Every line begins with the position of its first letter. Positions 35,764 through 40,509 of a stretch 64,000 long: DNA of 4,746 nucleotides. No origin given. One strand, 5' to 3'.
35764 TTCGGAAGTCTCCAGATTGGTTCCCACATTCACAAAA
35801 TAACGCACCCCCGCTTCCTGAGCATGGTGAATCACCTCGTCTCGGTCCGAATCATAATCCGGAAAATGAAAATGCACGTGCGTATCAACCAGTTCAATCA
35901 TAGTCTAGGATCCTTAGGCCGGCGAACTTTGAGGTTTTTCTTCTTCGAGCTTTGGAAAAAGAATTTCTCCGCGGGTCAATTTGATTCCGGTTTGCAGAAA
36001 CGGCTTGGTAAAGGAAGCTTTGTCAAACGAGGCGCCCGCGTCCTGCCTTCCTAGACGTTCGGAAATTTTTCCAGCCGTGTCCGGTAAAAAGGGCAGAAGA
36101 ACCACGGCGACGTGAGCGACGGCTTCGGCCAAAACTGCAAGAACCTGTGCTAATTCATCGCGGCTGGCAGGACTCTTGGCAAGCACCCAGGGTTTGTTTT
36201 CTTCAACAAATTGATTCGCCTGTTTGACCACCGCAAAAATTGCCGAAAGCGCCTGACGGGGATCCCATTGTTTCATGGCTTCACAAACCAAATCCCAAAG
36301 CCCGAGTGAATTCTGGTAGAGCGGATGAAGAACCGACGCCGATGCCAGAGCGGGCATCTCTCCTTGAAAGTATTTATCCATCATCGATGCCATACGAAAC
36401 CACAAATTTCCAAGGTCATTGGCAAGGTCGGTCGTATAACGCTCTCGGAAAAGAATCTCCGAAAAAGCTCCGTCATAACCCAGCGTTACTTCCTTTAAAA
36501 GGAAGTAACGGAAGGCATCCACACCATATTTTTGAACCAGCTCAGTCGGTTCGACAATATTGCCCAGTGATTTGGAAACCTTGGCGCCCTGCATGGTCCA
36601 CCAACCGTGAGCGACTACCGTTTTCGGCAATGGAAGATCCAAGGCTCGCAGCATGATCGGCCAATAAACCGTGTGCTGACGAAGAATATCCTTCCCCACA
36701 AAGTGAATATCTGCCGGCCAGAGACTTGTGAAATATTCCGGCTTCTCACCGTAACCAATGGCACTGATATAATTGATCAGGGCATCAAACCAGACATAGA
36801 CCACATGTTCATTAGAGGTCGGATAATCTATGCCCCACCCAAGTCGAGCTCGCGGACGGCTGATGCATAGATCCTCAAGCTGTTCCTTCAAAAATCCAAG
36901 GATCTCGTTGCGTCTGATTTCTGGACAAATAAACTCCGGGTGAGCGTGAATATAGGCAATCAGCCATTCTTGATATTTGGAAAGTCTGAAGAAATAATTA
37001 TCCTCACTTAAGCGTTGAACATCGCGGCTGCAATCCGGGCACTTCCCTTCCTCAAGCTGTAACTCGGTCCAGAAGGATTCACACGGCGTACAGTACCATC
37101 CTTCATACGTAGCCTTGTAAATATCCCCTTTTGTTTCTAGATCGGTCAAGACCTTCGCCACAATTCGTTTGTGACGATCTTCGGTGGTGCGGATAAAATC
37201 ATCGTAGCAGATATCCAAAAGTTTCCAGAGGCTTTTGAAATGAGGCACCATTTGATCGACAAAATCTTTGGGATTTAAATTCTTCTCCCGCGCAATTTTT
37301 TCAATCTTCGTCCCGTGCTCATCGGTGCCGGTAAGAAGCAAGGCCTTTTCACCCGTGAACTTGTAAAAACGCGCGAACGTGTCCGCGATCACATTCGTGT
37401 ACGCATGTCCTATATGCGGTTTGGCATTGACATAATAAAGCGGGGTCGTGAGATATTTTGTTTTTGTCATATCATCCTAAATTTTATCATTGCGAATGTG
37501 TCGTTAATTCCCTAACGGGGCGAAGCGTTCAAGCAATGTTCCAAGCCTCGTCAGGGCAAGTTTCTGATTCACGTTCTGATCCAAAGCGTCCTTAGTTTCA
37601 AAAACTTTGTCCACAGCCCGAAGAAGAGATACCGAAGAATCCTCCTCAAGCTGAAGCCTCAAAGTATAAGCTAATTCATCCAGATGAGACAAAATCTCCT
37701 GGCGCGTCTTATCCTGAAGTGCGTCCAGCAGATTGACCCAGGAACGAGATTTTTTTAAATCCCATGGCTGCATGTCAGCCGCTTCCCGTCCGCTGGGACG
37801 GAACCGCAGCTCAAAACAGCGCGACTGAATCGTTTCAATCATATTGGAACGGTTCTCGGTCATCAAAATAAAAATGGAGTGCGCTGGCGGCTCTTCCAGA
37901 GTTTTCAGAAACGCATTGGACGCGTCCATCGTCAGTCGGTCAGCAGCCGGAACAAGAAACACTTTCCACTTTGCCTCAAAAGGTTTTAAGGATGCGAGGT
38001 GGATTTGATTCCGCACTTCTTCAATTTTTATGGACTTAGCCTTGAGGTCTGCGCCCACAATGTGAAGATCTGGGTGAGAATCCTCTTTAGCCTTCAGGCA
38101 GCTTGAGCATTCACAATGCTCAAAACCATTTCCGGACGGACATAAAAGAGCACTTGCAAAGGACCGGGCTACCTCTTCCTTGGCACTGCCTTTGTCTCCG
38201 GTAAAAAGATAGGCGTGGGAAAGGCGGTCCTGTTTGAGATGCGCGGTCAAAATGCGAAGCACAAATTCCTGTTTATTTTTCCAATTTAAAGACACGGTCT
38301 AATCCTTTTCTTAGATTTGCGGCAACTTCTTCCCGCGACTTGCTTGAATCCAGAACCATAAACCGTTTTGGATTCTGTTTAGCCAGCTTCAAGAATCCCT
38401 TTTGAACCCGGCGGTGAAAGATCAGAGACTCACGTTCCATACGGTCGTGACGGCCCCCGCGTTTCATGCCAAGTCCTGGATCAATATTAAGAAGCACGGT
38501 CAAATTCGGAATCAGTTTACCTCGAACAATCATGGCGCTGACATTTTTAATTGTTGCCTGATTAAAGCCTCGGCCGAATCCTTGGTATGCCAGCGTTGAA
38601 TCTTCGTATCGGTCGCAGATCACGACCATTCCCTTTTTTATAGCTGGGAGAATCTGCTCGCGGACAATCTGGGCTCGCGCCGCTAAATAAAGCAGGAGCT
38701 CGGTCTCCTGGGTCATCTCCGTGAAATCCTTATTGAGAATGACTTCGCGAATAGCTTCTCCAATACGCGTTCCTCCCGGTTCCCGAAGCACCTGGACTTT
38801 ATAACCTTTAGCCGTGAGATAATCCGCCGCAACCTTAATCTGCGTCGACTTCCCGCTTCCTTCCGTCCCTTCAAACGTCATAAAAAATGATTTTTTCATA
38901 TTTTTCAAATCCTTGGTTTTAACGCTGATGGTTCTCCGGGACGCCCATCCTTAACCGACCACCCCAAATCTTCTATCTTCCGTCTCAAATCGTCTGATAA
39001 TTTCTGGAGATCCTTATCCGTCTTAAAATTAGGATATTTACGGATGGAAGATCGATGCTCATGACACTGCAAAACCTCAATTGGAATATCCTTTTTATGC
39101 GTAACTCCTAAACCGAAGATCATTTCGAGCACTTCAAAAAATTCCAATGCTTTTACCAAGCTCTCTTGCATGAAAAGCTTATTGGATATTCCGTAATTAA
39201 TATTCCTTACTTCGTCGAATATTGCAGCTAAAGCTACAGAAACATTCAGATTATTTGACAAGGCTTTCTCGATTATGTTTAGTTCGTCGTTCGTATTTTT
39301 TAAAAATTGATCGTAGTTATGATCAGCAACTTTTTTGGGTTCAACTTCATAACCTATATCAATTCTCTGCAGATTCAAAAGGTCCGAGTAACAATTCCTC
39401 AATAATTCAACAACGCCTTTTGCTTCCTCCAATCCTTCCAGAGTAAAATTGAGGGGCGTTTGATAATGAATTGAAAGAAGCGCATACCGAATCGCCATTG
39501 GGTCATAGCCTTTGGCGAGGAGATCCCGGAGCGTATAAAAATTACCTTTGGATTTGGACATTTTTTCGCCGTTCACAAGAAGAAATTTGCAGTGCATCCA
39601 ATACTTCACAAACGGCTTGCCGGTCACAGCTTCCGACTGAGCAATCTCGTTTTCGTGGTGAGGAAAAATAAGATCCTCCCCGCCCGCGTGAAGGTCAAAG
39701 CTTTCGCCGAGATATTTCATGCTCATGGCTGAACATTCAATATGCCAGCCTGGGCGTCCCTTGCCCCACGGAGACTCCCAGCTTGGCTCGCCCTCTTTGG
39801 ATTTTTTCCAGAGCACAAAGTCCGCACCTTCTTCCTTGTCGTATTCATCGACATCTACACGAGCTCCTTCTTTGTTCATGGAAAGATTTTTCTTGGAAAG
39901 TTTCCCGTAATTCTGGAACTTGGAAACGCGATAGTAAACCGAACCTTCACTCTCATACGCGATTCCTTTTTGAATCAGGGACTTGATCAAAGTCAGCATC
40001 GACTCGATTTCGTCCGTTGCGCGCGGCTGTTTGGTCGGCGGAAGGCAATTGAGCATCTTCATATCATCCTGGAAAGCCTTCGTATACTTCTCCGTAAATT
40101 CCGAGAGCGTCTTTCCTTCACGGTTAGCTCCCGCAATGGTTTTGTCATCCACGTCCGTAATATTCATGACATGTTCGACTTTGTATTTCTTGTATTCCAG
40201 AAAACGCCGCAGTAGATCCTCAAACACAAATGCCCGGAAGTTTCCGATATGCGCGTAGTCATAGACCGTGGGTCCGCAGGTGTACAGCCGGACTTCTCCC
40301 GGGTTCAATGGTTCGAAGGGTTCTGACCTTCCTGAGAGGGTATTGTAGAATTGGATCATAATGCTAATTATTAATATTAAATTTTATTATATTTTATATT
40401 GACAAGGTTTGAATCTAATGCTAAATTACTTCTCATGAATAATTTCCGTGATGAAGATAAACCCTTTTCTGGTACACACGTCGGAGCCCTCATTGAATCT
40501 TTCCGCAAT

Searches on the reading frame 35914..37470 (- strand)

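Call 21: search_protein_families(library=pfam, proteins=[window:35914-37470:-], max_evalue=0.00001)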
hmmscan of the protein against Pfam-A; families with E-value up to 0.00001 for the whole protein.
window:35914-37470:- (518 aa): 4 families
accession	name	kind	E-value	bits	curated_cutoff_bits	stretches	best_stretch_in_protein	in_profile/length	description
PF09334.17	tRNA-synt_1g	-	4.1e-105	352.2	20.1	2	156-360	181-390/391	tRNA synthetases class I (M)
PF00133.28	tRNA-synt_1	-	1.9e-29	103.1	22.7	2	220-329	295-406/414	tRNA synthetases class I (I, L, M and V)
PF01406.26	tRNA-synt_1e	-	3.5e-12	46.7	27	0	254-326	209-282/301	tRNA synthetases class I (C) catalytic domain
PF19303.5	Anticodon_3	-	6.9e-09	36.2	23.5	1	397-512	27-139/152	Anticodon binding domain of methionyl tRNA ligase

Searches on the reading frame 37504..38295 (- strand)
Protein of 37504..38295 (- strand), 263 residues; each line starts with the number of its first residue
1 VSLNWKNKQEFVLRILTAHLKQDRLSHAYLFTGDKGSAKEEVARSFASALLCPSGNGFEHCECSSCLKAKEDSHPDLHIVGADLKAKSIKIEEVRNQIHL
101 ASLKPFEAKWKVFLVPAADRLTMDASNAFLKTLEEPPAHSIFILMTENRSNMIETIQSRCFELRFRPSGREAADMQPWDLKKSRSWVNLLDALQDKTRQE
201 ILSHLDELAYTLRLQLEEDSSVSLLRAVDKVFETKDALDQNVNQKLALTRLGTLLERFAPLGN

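Call 21: search_protein_families(library=pfam, proteins=[window:37504-38295:-], max_evalue=0.00001)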
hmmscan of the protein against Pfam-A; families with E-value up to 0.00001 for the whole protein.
window:37504-38295:- (263 aa): 1 family
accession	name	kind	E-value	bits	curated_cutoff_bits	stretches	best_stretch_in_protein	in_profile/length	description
PF13177.12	DNA_pol3_delta2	-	5.4e-49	166.7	27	1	9-167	2-159/161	DNA polymerase III, delta subunit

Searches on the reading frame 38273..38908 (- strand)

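Call 21: search_protein_families(library=pfam, proteins=[window:38273-38908:-], max_evalue=0.00001)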
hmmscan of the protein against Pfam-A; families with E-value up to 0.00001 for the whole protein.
window:38273-38908:- (211 aa): 1 family
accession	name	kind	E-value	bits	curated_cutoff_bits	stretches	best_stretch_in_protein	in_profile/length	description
PF02223.23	Thymidylate_kin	-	7.1e-46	156.7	27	1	12-197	1-183/185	Thymidylate kinase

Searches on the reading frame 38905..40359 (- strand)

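Call 21: search_protein_families(library=pfam, proteins=[window:38905-40359:-], max_evalue=0.00001)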
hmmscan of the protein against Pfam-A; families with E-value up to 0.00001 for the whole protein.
window:38905-40359:- (484 aa): 3 families
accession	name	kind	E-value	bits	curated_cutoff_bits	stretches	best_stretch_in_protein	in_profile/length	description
PF01406.26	tRNA-synt_1e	-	5.5e-123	410.6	27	1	15-314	2-300/301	tRNA synthetases class I (C) catalytic domain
PF09334.17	tRNA-synt_1g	-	7.5e-11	41.8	20.1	0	34-149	12-128/391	tRNA synthetases class I (M)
PF01921.24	tRNA-synt_1f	-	1.8e-07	30.8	27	0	168-311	186-326/360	tRNA synthetases class I (K)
